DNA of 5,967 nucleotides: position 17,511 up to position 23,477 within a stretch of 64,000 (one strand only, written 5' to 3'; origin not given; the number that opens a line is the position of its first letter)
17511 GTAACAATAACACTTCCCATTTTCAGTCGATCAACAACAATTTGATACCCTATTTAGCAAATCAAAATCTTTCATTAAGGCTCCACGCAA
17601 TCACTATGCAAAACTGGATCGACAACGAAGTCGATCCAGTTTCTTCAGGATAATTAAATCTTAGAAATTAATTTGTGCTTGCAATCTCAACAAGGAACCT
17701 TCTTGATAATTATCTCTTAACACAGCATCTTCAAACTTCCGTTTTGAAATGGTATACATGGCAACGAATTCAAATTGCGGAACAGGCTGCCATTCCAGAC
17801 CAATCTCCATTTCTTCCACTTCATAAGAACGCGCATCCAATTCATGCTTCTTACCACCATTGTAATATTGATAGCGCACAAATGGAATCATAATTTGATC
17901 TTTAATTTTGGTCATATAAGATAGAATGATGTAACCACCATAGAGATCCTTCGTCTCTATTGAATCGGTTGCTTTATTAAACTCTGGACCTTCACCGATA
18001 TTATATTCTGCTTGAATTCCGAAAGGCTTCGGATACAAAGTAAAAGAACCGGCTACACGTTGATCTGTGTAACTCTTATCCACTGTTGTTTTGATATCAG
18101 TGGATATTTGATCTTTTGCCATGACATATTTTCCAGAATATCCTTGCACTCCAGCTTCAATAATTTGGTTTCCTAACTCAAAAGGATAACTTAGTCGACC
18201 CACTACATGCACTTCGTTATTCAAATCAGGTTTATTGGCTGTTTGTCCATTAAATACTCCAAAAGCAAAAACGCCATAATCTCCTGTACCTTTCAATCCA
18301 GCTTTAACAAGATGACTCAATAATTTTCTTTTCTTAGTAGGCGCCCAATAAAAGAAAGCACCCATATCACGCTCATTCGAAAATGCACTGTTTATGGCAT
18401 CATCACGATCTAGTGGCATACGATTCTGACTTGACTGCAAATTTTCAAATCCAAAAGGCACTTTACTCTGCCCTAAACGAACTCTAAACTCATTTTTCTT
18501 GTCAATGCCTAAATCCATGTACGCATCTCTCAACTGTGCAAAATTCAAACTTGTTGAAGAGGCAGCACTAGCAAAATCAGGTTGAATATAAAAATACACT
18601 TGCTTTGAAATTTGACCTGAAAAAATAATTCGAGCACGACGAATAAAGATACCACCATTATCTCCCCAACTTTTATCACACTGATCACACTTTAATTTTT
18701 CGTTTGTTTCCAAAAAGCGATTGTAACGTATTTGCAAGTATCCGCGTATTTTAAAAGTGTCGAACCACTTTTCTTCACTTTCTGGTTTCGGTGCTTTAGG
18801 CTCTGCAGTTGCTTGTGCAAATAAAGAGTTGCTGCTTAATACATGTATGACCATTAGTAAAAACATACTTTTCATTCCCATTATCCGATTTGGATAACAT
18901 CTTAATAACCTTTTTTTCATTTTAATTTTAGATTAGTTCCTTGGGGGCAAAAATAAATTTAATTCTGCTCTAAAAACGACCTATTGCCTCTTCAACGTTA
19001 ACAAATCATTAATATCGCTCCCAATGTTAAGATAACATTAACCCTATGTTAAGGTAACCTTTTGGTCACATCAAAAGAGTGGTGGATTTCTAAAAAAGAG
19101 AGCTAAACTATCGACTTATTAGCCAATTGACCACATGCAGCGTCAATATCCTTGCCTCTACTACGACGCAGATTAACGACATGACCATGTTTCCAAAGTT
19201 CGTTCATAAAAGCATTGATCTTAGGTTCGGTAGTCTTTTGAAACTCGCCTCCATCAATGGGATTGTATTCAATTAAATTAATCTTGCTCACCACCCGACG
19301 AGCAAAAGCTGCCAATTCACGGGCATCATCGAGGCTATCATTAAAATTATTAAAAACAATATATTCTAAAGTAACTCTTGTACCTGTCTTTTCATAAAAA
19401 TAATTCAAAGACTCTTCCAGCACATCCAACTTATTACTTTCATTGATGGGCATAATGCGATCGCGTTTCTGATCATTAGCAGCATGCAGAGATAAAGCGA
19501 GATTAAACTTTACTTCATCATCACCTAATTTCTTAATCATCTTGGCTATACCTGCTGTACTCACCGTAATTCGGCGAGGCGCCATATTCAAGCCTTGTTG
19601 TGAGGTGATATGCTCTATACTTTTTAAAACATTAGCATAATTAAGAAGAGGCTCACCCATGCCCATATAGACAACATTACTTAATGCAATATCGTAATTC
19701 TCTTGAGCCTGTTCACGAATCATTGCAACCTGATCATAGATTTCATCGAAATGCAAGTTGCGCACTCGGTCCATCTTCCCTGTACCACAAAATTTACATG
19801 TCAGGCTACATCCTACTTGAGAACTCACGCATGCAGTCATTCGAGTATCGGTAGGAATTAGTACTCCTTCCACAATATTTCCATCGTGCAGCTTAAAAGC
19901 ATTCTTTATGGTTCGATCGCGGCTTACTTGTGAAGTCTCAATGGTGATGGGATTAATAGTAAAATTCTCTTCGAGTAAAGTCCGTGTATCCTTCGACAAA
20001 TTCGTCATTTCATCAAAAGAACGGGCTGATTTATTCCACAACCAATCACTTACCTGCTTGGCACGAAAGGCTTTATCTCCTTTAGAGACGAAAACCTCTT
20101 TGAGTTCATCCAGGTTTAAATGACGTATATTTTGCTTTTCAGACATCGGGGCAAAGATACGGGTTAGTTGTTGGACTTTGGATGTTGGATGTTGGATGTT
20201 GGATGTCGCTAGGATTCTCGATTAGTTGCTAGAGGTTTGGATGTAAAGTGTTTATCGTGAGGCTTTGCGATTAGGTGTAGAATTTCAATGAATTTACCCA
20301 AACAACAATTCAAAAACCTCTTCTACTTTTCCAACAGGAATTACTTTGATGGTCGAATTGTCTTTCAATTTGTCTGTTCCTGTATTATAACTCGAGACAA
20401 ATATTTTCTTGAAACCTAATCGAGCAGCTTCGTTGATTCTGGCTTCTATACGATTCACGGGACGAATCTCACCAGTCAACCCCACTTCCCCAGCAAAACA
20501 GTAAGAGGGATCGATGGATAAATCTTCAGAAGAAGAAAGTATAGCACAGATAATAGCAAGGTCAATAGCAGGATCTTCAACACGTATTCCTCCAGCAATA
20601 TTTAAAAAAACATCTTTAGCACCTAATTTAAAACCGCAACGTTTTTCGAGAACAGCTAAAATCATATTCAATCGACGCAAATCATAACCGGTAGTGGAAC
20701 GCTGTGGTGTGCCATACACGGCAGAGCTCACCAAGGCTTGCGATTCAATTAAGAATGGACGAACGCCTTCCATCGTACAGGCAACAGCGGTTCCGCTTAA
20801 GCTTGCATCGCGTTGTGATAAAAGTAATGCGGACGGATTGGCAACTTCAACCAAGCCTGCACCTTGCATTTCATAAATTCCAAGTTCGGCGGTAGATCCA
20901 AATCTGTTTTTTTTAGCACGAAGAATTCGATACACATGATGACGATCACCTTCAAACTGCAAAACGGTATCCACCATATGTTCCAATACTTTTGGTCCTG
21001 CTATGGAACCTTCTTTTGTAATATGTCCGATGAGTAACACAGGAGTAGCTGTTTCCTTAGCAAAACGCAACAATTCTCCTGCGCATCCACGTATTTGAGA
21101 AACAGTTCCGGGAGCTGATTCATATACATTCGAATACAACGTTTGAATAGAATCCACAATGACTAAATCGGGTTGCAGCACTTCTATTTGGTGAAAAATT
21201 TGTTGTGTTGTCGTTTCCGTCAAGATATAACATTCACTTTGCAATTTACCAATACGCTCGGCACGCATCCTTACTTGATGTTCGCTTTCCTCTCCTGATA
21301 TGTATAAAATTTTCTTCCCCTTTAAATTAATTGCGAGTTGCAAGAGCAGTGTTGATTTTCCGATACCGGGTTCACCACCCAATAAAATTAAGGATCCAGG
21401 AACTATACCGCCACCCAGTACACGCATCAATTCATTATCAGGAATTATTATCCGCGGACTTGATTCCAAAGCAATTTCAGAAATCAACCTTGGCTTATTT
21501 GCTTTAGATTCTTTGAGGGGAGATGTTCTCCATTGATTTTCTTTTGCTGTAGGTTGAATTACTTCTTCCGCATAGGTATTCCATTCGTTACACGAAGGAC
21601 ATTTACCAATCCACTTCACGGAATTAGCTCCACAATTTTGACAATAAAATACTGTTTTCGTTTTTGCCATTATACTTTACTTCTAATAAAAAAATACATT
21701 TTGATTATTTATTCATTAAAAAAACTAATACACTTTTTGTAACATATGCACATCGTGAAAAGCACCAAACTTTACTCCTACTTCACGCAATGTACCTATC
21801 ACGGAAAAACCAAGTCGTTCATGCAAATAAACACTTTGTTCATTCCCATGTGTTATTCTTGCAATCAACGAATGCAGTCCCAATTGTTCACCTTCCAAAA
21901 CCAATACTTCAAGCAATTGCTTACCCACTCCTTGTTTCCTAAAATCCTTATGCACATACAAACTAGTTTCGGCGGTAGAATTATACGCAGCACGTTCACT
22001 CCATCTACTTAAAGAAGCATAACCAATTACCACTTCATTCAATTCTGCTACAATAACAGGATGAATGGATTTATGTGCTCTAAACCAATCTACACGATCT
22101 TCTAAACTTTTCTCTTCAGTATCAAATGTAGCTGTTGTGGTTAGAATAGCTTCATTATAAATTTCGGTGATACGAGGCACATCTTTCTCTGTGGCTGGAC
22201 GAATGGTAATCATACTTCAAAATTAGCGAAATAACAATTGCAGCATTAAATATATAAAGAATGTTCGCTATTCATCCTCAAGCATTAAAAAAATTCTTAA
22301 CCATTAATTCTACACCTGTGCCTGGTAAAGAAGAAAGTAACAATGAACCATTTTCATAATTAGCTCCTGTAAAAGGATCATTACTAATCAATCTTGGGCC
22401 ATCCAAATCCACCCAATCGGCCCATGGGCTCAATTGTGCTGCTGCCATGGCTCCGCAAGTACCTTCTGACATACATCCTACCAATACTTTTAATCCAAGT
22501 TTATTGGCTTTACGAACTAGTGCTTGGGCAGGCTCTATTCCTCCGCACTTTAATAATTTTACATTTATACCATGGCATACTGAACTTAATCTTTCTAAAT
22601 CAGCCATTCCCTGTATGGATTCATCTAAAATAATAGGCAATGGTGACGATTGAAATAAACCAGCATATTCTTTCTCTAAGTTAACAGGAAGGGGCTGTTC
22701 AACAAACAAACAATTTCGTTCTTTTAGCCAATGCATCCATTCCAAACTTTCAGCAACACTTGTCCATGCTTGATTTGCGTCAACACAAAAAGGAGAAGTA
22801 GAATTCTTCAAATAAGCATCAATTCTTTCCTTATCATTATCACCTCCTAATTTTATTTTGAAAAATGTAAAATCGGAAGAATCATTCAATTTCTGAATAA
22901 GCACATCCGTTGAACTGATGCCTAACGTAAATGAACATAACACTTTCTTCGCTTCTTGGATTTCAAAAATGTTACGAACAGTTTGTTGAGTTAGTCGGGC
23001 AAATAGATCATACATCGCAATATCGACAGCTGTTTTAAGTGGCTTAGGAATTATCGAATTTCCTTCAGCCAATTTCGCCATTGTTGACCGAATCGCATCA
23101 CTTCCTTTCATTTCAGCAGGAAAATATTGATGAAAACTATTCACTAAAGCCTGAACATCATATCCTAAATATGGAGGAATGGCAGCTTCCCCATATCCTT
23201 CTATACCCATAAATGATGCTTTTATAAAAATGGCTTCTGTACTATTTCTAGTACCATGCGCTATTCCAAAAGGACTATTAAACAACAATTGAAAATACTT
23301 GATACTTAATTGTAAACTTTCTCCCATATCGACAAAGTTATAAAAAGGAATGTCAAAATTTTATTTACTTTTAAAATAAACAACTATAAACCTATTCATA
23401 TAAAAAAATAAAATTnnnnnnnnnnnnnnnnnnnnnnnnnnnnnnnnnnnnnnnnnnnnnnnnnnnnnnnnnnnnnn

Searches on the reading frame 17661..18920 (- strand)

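Call 71: search_protein_families(library=pfam, max_evalue=0.00001, proteins=[window:17661-18920:-])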
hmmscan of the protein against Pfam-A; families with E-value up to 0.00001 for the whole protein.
window:17661-18920:- (419 aa): 1 family
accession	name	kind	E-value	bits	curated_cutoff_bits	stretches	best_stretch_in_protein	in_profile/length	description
PF07396.17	Porin_O_P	-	6.6e-28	98.4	20.9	1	86-419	22-370/370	Phosphate-selective porin O and P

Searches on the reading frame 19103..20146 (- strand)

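Call 91: search_protein_families(library=pfam, max_evalue=0.00001, proteins=[window:19103-20146:-])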
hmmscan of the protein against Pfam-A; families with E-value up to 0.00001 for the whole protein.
window:19103-20146:- (347 aa): 2 families
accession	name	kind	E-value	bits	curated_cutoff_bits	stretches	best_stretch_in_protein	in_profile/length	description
PF21016.3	RlmN_N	-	2.7e-17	62.7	24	1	6-64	2-60/60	Ribosomal RNA large subunit methyltransferase N-terminal domain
PF04055.27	Radical_SAM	-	5.6e-13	49.8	29.5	1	108-276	2-163/166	Radical SAM superfamily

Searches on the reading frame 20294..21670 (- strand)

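Call 91: search_protein_families(library=pfam, max_evalue=0.00001, proteins=[window:20294-21670:-])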
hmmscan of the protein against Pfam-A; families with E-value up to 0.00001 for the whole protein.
window:20294-21670:- (458 aa): 6 families
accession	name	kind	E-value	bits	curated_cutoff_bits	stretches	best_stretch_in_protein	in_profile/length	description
PF13481.12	AAA_25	-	5.2e-14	52.8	27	1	85-221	25-194/195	AAA domain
PF06745.19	ATPase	-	5e-13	49.4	26.6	1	83-141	10-71/231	KaiC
PF13541.12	ChlI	-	6e-12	46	27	1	339-429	31-121/121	Subunit ChlI of Mg-chelatase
PF18073.7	Zn_ribbon_LapB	-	1.9e-09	37.5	25.7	1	8-32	1-25/28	Rubredoxin metal binding domain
PF03796.21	DnaB_C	-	5.5e-07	29.7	27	0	87-137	14-67/255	DnaB-like helicase C terminal domain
PF13401.12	AAA_22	-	8.6e-06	26.5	27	0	93-216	6-123/130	AAA domain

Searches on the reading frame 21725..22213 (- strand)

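Call 91: search_protein_families(library=pfam, max_evalue=0.00001, proteins=[window:21725-22213:-])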
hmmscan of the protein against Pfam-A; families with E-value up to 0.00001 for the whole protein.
window:21725-22213:- (162 aa): 5 families
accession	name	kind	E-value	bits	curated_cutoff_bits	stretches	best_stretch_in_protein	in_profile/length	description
PF00583.31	Acetyltransf_1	-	1e-17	64.9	20.7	1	19-136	5-116/116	Acetyltransferase (GNAT) family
PF13420.13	Acetyltransf_4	-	1.5e-16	61.2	24.3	1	4-157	1-155/155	Acetyltransferase (GNAT) domain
PF13302.13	Acetyltransf_3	-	1.4e-13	52.2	25.4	1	2-136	2-137/138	Acetyltransferase (GNAT) domain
PF13508.13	Acetyltransf_7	-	2.7e-12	47.3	27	1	52-137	4-83/84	Acetyltransferase (GNAT) domain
PF13673.13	Acetyltransf_10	-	3.8e-07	30.6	23.6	1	48-144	28-115/128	Acetyltransferase (GNAT) domain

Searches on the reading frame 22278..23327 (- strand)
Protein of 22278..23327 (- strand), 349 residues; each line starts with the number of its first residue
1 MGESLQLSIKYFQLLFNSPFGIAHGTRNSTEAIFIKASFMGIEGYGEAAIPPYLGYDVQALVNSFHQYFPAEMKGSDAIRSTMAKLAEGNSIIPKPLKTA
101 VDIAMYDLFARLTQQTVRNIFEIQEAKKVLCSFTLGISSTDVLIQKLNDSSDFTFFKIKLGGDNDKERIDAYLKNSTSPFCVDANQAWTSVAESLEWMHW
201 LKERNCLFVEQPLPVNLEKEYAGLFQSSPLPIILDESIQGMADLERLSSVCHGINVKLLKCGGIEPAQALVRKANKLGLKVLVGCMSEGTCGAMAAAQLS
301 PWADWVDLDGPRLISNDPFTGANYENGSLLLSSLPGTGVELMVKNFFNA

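Call 91: search_protein_families(library=pfam, max_evalue=0.00001, proteins=[window:22278-23327:-])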
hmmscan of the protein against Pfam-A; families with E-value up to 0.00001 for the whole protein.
window:22278-23327:- (349 aa): 1 family
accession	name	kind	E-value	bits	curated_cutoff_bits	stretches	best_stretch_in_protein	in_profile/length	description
PF13378.12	MR_MLE_C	-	6e-28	98.5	29.4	1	149-341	11-215/219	Enolase C-terminal domain-like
